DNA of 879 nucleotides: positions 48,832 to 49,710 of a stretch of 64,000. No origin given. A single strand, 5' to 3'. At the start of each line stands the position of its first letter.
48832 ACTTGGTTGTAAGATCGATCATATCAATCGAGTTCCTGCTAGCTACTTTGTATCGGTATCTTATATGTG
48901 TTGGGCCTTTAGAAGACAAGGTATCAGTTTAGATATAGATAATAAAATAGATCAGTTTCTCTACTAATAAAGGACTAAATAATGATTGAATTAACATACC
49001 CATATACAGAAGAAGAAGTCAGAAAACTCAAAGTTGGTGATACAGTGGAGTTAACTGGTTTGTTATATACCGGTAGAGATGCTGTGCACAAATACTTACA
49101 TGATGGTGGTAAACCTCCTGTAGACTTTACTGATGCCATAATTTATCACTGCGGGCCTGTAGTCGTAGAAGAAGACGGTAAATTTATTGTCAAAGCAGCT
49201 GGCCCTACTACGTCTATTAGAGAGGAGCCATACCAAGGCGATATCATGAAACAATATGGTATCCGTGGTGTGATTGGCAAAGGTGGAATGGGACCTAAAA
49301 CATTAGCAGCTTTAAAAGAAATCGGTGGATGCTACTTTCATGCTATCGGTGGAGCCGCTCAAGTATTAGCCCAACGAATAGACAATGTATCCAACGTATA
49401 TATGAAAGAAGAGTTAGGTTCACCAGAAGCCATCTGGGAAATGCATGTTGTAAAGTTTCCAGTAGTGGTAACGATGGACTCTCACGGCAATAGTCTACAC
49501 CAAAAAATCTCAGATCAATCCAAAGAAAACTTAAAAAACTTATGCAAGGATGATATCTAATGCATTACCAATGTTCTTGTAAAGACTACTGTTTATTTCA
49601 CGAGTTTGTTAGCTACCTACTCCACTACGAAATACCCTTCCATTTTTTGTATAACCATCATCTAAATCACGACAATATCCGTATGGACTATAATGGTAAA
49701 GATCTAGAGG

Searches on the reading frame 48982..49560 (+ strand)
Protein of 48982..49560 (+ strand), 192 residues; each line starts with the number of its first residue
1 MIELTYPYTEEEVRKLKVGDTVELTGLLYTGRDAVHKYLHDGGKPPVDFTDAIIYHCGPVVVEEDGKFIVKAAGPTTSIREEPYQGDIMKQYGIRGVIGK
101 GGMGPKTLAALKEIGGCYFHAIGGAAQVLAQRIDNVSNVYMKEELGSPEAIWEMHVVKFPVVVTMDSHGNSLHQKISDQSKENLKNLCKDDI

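Call 38: search_protein_families(library=pfam, proteins=[window:48982-49560:+], max_evalue=0.00001)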
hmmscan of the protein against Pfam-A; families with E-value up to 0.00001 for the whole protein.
window:48982-49560:+ (192 aa): 1 family
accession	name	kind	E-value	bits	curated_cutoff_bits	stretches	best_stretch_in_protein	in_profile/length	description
PF05683.17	Fumerase_C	-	6.6e-54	182.8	22.2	1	2-175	29-204/205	Fumarase C-terminus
